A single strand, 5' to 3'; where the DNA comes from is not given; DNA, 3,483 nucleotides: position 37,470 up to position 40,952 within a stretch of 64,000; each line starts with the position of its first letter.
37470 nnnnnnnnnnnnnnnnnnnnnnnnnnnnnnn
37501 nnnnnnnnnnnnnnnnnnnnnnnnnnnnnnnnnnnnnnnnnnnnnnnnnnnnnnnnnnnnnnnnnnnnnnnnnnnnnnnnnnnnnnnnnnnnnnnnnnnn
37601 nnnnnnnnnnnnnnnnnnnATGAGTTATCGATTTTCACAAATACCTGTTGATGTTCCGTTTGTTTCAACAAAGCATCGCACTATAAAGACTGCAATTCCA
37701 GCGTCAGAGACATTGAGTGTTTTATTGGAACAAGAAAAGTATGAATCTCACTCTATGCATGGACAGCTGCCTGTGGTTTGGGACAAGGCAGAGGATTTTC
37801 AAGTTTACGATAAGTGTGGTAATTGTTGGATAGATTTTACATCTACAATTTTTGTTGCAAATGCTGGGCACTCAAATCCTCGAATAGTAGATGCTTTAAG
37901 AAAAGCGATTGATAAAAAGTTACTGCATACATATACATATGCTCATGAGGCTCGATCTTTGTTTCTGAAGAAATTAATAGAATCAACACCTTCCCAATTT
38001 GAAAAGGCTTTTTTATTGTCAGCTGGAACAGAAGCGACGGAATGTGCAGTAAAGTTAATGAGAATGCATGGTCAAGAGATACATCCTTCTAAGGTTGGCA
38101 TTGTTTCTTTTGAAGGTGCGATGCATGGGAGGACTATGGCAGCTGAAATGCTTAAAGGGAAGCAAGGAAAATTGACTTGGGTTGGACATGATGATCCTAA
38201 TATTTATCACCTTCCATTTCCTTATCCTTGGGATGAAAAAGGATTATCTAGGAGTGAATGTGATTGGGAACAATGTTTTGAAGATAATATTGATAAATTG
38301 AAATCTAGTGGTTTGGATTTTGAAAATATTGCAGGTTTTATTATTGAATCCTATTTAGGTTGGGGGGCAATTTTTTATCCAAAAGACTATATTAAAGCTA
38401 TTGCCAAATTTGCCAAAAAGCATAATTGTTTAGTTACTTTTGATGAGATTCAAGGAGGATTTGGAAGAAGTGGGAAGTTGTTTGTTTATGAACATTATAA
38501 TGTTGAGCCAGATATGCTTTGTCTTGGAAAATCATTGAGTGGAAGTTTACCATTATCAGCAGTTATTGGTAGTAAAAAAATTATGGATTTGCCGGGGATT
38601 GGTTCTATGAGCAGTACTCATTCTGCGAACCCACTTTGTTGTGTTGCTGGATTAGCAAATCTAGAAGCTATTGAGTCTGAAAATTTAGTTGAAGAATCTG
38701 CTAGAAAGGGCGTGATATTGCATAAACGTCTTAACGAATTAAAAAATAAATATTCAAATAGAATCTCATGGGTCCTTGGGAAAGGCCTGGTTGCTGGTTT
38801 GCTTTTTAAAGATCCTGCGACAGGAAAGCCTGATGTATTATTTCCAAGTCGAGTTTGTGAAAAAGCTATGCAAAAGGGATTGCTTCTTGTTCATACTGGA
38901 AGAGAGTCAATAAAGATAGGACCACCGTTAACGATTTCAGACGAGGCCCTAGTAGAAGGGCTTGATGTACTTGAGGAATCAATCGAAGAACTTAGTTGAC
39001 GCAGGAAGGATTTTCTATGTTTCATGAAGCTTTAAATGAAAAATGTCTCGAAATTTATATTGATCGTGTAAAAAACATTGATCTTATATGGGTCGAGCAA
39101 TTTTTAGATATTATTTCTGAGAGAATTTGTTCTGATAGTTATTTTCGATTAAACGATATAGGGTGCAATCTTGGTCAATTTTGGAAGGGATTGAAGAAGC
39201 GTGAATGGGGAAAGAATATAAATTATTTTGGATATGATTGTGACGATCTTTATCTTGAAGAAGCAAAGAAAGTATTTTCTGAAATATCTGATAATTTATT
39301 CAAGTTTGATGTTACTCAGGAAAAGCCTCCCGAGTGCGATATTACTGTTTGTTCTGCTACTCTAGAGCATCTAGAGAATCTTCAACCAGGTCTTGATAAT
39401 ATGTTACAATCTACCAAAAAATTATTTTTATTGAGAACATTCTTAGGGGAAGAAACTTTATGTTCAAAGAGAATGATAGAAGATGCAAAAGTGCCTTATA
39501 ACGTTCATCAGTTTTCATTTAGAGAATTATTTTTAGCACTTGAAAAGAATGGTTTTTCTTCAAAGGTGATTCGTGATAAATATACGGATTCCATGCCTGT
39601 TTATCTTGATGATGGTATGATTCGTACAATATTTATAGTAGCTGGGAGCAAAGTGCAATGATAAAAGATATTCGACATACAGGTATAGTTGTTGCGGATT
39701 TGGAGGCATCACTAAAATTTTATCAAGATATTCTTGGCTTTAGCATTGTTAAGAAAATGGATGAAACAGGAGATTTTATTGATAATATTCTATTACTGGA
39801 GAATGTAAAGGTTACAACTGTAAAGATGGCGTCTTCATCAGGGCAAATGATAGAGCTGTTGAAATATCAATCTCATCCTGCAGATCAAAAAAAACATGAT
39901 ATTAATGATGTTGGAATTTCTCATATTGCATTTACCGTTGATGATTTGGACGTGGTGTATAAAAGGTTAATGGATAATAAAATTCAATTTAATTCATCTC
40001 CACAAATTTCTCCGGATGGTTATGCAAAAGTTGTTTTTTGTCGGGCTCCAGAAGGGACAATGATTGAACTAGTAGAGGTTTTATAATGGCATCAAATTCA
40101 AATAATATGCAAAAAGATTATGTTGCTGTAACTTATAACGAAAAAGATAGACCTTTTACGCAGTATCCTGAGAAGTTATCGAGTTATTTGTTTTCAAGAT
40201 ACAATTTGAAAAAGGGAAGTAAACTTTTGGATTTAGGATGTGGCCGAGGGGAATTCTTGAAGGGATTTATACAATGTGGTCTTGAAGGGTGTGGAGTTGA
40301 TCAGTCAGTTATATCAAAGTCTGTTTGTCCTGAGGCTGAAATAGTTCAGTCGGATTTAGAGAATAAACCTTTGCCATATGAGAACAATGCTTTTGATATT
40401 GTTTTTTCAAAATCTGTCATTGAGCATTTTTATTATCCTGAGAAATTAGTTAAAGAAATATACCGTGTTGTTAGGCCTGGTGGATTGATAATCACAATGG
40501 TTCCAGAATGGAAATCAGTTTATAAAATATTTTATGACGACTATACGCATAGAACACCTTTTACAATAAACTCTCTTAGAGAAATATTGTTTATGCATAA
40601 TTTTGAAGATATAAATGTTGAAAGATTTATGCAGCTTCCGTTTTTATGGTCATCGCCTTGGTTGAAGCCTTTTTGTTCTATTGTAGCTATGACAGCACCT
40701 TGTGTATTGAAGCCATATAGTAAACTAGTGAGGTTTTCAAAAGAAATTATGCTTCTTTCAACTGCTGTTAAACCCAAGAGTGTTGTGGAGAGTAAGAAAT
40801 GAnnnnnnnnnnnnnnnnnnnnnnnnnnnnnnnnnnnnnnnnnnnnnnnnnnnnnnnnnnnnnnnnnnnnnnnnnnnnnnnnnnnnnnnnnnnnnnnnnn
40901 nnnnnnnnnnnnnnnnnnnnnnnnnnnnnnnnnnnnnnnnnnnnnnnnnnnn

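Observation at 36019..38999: Second NeuB-family synthase that lacks the SAF domain, with its own cytidylyltransferase and a class III aminotransferase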

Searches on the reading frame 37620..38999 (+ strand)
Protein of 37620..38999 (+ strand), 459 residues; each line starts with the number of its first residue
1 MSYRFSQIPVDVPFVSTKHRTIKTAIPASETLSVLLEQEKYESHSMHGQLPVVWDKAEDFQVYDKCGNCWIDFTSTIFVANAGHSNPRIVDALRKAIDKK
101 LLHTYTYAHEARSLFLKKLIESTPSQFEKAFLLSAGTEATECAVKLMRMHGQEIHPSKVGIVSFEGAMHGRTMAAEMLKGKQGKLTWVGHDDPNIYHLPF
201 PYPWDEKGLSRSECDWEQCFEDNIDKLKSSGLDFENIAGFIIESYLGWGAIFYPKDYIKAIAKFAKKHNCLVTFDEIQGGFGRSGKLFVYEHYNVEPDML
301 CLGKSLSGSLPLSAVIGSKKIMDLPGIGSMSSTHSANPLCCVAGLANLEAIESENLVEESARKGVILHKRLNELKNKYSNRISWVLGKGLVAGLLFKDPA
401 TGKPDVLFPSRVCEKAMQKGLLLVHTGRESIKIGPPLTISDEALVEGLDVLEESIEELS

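Call 5: search_protein_families(library=pfam, proteins=[window:37620-38999:+], max_evalue=0.01)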
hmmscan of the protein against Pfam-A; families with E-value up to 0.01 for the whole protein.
window:37620-38999:+ (459 aa): 2 families
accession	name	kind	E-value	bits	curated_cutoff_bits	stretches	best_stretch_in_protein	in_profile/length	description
PF00202.27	Aminotran_3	-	7.7e-90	301.9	30.5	1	47-453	6-401/403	Aminotransferase class-III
PF00155.27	Aminotran_1_2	-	0.0029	17.3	19.7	1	249-299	159-209/361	Aminotransferase class I and II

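Call 6: search_protein_families(library=ncbifam, proteins=[window:37620-38999:+], max_evalue=0.01)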
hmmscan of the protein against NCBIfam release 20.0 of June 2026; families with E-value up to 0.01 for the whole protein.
window:37620-38999:+ (459 aa): 69 families (the best 25 are shown)
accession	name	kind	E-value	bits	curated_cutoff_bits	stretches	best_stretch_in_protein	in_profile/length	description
NF004426.0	PRK05769.1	equivalog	9.9e-89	298.1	552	1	19-458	5-440/441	acetyl ornithine aminotransferase family protein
NF005993.0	PRK08117.1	subfamily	6.3e-83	278.8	574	1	40-458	14-430/433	aspartate aminotransferase family protein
TIGR00700.1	GABAtrnsam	equivalog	2.3e-78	263.6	506.65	1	48-455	13-418/420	4-aminobutyrate--2-oxoglutarate transaminase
NF006228.0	PRK08360.1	equivalog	3.4e-78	263.3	608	1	49-458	22-427/443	aspartate aminotransferase family protein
TIGR00707.1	argD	subfamily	5.9e-76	255.8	410.05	1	47-455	6-380/381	acetylornithine/succinylornithine family transaminase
NF049976.1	AmadipTransam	equivalog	1.9e-75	254.3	650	1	43-458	7-415/416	2-aminoadipate transaminase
NF005376.0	PRK06918.1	equivalog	1e-74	251.6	676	1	18-457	4-443/451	4-aminobutyrate--2-oxoglutarate transaminase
NF005692.0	PRK07495.1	equivalog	7.8e-74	248.8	724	1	52-458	24-422/425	4-aminobutyrate--2-oxoglutarate transaminase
NF004714.0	PRK06058.1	subfamily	2.4e-72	244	639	1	18-457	10-446/447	4-aminobutyrate--2-oxoglutarate transaminase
NF006368.0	PRK08593.1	equivalog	1.6e-68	231.4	570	1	34-458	9-432/448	aspartate aminotransferase family protein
TIGR01885.1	Orn_aminotrans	equivalog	1.1e-67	228.5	378.4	1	37-455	7-401/402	ornithine--oxo-acid transaminase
NF002325.0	PRK01278.1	subfamily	3.8e-66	223.3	372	2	222-458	163-389/395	acetylornithine transaminase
NF045634.1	LeuMetRace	equivalog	9.8e-66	222.2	800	1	49-457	22-426/432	leucine/methionine racemase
NF005272.0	PRK06777.1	equivalog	1e-63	215.4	725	1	55-455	27-419/421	4-aminobutyrate--2-oxoglutarate transaminase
NF007308.0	PRK09792.1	equivalog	1.1e-60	205.6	747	1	56-456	28-420/421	4-aminobutyrate transaminase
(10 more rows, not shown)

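Call 36: search_solved_structures(query=window:37620-38999:+, max_evalue=1e-30)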
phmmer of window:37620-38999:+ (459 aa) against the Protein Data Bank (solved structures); distinct sequences matched with E-value up to 1e-30: 98 (the best 60 are shown).
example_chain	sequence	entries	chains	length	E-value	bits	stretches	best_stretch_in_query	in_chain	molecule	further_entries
9wrf_A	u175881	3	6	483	1.3e-58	202.2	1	30-457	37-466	Broad substrate specificity amino-acid racemase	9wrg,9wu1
3oks_A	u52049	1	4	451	2.9e-57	197.7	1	19-455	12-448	4-aminobutyrate transaminase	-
7jh3_A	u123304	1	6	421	6.1e-57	196.7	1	56-455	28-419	4-aminobutyrate aminotransferase PuuE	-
3r4t_A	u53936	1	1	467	2.4e-56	194.7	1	19-453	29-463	4-aminobutyrate aminotransferase GabT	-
7vno_A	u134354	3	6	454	1.6e-55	192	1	26-457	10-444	454aa long hypothetical 4-aminobutyrate aminotransferase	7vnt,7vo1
6wj8_A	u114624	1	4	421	2.2e-52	181.6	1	55-453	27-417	4-aminobutyrate aminotransferase PuuE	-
5viu_A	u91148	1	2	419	2.3e-52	181.5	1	38-457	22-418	Acetylornithine aminotransferase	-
3q8n_A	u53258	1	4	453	3e-52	181.2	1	17-453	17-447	4-aminobutyrate transaminase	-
4ysn_A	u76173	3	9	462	3.1e-52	181.1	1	35-455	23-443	Putative 4-aminobutyrate aminotransferase | Isoleucine 2-epimerase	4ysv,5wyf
5wya_A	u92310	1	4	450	3.4e-52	181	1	35-455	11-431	Isoleucine 2-epimerase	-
5ll2_A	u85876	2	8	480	4e-52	180.8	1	35-455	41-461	Isoleucine 2-epimerase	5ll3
9wqz_A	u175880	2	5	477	7.3e-52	179.9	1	51-457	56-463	Alanine/serine racemase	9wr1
1szk_A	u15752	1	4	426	7e-51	176.7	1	48-457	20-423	4-aminobutyrate aminotransferase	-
1sf2_A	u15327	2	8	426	7.1e-51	176.7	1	48-457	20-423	4-aminobutyrate aminotransferase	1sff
1szu_A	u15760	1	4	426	2.6e-50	174.8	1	48-457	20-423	4-aminobutyrate aminotransferase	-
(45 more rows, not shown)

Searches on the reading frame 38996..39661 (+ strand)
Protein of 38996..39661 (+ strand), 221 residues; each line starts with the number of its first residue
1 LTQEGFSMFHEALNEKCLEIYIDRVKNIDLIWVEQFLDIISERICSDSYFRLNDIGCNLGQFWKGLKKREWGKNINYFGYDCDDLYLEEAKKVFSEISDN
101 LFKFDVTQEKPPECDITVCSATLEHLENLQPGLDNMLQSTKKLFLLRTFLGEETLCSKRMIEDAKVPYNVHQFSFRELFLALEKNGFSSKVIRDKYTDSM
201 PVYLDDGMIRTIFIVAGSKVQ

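Call 5: search_protein_families(library=pfam, proteins=[window:38996-39661:+], max_evalue=0.01)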
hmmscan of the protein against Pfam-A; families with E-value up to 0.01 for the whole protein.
window:38996-39661:+ (221 aa): 4 families
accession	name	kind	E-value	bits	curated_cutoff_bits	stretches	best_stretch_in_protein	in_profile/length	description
PF08242.18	Methyltransf_12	-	3.1e-07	31.5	30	1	54-140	2-92/98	Methyltransferase domain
PF08241.18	Methyltransf_11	-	0.00048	21.1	21.2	1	54-141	2-88/95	Methyltransferase domain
PF13489.12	Methyltransf_23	-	0.0005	20.3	27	1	54-187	28-159/164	Methyltransferase domain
PF13649.12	Methyltransf_25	-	0.0016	19.5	27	1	54-141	3-94/97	Methyltransferase domain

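Call 6: search_protein_families(library=ncbifam, proteins=[window:38996-39661:+], max_evalue=0.01)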
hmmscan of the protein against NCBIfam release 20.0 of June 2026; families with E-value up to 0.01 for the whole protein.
window:38996-39661:+ (221 aa): 2 families
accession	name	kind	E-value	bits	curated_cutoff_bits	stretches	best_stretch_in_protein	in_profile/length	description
TIGR04325.1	MTase_LIC12133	subfamily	0.00048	19.4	80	1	73-190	91-204/234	methyltransferase, TIGR04325 family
NF010703.0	PRK14103.1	equivalog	0.0076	15.7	320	0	36-126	18-102/256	trans-aconitate 2-methyltransferase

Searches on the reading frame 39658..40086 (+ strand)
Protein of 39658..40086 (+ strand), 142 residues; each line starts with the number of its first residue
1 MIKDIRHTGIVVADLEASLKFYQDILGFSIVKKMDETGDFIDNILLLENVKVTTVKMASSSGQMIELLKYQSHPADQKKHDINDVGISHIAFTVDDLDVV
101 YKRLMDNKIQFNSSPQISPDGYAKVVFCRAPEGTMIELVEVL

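Call 5: search_protein_families(library=pfam, proteins=[window:39658-40086:+], max_evalue=0.01)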
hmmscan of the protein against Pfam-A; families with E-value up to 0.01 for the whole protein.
window:39658-40086:+ (142 aa): 6 families
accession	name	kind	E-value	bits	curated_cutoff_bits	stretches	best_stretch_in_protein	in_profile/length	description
PF00903.31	Glyoxalase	-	2.2e-19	70.4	20.6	1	5-138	2-121/121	Glyoxalase/Bleomycin resistance protein/Dioxygenase superfamily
PF13669.12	Glyoxalase_4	-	4.4e-12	46.7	27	1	6-114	1-96/109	Glyoxalase/Bleomycin resistance protein/Dioxygenase superfamily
PF22677.2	Ble-like_N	-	1e-07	32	24.5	1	9-36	6-32/41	Bleomycin resistance protein-like N-terminal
PF12681.13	Glyoxalase_2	-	4.8e-05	23.7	30.1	1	10-140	6-115/118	Glyoxalase-like domain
PF13468.12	Glyoxalase_3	-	0.0029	18.1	25.1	0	7-121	3-110/176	Glyoxalase-like domain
PF18711.7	TxDE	-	0.0087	16.6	25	0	87-119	1-33/55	Toxoflavin-degrading enzyme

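Call 6: search_protein_families(library=ncbifam, proteins=[window:39658-40086:+], max_evalue=0.01)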
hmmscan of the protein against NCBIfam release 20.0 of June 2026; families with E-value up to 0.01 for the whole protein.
window:39658-40086:+ (142 aa): 31 families (the best 25 are shown)
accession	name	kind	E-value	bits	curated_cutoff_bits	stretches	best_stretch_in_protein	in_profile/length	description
TIGR00068.2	glyox_I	equivalog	3.2e-14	53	120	1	5-140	2-139/143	lactoylglutathione lyase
NF050075.1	SMU1112c_YaeR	equivalog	5e-13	49.4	140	1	2-140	1-125/125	SMU1112c/YaeR family gloxylase I-like metalloprotein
TIGR03081.1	metmalonyl_epim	equivalog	4.1e-11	43.5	114.95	1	5-140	2-129/129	methylmalonyl-CoA epimerase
NF050074.1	glyox_I_GloA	exception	1e-10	41.8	165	1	5-139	2-120/121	lactoylglutathione lyase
NF008551.0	PRK11478.1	equivalog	1.9e-09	38.1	148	1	2-140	4-128/129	VOC family protein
NF003152.0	PRK04101.1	equivalog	3e-07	30.8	171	1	1-40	1-40/139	metallothiol transferase FosB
NF000496.2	Fos_GSH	equivalog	4.4e-07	30.1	180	1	1-36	1-36/136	fosfomycin resistance glutathione transferase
NF000124.1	fos-Vibrio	exception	1.7e-06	28.2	250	1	1-37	1-37/132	FosG/FosC2-related fosfomycin resistance glutathione transferase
TIGR01263.1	4HPPD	equivalog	1.9e-06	27.6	277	1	4-125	2-111/353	4-hydroxyphenylpyruvate dioxygenase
TIGR03645.1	glyox_marine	hypoth_equivalog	2.1e-06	27.8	262.05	1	5-107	5-114/162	lactoylglutathione lyase family protein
NF038306.1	fosM_gen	equivalog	1.5e-05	25.4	255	0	2-44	1-44/137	FosM family fosfomycin resistance protein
NF000493.1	Fos_BSH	exception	1.8e-05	25.2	240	0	2-35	1-34/137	FosB/FosD family fosfomycin resistance bacillithiol transferase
NF000494.1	FosF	exception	2.3e-05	24.4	280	1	1-39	1-38/132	fosfomycin resistance glutathione transferase FosF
TIGR03211.1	catechol_2_3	equivalog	2.8e-05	23.5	320.2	1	3-36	3-36/303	catechol 2,3-dioxygenase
TIGR02295.1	HpaD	equivalog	2.9e-05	23.4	321.4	1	2-36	2-36/298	3,4-dihydroxyphenylacetate 2,3-dioxygenase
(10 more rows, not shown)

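Call 53: search_solved_structures(query=window:39658-40086:+, max_evalue=0.001)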
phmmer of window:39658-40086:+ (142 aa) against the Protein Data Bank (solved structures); distinct sequences matched with E-value up to 0.001: 11.
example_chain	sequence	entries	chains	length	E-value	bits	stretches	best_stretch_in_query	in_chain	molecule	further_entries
6bnn_A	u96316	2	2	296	1.7e-07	34.4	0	6-140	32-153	Lactoylglutathione lyase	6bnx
5d7z_A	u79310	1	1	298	2.5e-07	33.9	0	6-140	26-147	Lactoylglutathione lyase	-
6bnz_A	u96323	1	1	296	6.3e-07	32.6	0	6-140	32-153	Lactoylglutathione lyase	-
1ss4_A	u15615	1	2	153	2.6e-06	30.6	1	7-141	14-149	Glyoxalase family protein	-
6bu2_A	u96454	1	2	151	4.1e-05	26.8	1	3-140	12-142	Glyoxalase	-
4hc5_A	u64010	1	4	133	0.00017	24.7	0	4-140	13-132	Glyoxalase/bleomycin resistance protein/dioxygenase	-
1jc4_A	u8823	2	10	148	0.00026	24.2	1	5-139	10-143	Methylmalonyl-CoA epimerase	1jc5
2c21_A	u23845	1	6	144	0.00028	24.1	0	5-99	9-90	TRYPANOTHIONE-DEPENDENT GLYOXALASE I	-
3gm5_A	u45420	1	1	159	0.00041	23.5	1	7-140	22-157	Lactoylglutathione lyase and related lyases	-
4nvs_A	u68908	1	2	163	0.00061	22.9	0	9-57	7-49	Putative enzyme, glyoxalase family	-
3l7t_A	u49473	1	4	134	0.00062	22.9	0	2-138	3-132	Putative uncharacterized protein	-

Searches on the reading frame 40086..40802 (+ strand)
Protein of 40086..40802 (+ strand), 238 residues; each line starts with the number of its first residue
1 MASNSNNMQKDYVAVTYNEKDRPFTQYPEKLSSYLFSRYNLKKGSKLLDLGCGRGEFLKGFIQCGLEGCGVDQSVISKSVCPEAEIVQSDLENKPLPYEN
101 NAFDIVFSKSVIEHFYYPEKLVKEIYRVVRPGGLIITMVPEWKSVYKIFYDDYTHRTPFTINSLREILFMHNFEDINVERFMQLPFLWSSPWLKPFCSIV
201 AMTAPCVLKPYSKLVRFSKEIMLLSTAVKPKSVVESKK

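Call 5: search_protein_families(library=pfam, proteins=[window:40086-40802:+], max_evalue=0.01)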
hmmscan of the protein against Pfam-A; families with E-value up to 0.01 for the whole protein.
window:40086-40802:+ (238 aa): 9 families
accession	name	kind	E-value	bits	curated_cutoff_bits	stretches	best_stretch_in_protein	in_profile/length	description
PF08241.18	Methyltransf_11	-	2.6e-18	66.9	21.2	1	48-136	1-94/95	Methyltransferase domain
PF13489.12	Methyltransf_23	-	2.9e-16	60.1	27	1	38-176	19-162/164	Methyltransferase domain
PF13649.12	Methyltransf_25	-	1.1e-11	45.7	27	1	48-133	2-97/97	Methyltransferase domain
PF13847.12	Methyltransf_31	-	1.3e-11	44.8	27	1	42-137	2-109/145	Methyltransferase domain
PF07021.18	MetW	-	2.7e-11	43.9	21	1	41-149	11-122/193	Methionine biosynthesis protein MetW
PF08242.18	Methyltransf_12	-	8.8e-10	39.6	30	1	48-135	1-98/98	Methyltransferase domain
PF01209.24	Ubie_methyltran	-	2.5e-05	24.2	20.1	1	40-138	44-152/233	ubiE/COQ5 methyltransferase family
PF02353.26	CMAS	-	6.8e-05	22.7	27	1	15-136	34-163/273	Mycolic acid cyclopropane synthetase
PF03141.22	Methyltransf_29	-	0.0023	17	23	1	86-140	165-220/506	Putative S-adenosyl-L-methionine-dependent methyltransferase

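Call 6: search_protein_families(library=ncbifam, proteins=[window:40086-40802:+], max_evalue=0.01)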
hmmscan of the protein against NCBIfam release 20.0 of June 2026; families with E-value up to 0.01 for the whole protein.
window:40086-40802:+ (238 aa): 33 families (the best 25 are shown)
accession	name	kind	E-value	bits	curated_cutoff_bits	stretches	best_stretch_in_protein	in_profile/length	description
NF045667.1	MTase_DVU1556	equivalog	5.5e-15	55.4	155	1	32-136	11-118/213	DVU_1556 family methyltransferase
TIGR02081.1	metW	equivalog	1.9e-10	40.6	189.5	1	41-131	11-104/194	methionine biosynthesis protein MetW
TIGR04345.1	ovoA_Cterm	equivalog_domain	3.7e-10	39.7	170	1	86-144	120-177/242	putative 4-mercaptohistidine N1-methyltransferase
TIGR02072.1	BioC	equivalog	4.3e-09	36.5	184.95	1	31-179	23-177/244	malonyl-ACP O-methyltransferase BioC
TIGR01983.1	UbiG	equivalog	3.4e-08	33.1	102.95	1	40-142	46-158/228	bifunctional 2-polyprenyl-6-hydroxyphenol methylase/3-demethylubiquinol 3-O-methyltransferase UbiG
NF047649.1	MTase_UXPK_star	exception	6.4e-07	28.7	460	1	36-136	70-180/283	methyltransferase/UXPK-star double selenoprotein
NF007610.0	PRK10258.1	equivalog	7.4e-07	28.7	342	1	32-135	31-136/251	malonyl-ACP O-methyltransferase BioC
NF041537.1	ArsM_AhpD_UU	exception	9e-07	28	510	1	36-136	69-179/345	arsenite methyltransferase/AhpD domain selenoprotein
NF001240.0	PRK00216.1-1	equivalog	1.5e-06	27.4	378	1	40-154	60-187/251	bifunctional demethylmenaquinone methyltransferase/2-methoxy-6-polyprenyl-1,4-benzoquinol methylase UbiE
NF045649.1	2X_seleno_MduS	exception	1.8e-06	27.2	380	1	7-139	5-149/338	methyltransferase domain-containing selenoprotein MduS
NF041536.1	ArsM_DUF2284_UU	exception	2.1e-06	26.4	575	1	36-136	69-179/459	arsenite methyltransferase/DUF2284 domain selenoprotein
NF040539.1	AST_met_ArsM_2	exception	3.1e-06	27.2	240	1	47-136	60-162/262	putative arsinothricin biosynthesis methyltransferase ArsM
NF001241.0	PRK00216.1-2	equivalog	1.2e-05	25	327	1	38-143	46-156/231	demethylmenaquinone methyltransferase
NF008823.0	PRK11873.1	subfamily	1.3e-05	24.8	263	1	40-135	74-179/272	arsenite methyltransferase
TIGR01934.1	MenG_MenH_UbiE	subfamily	1.3e-05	24.7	158.35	1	37-155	33-161/223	ubiquinone/menaquinone biosynthesis methyltransferase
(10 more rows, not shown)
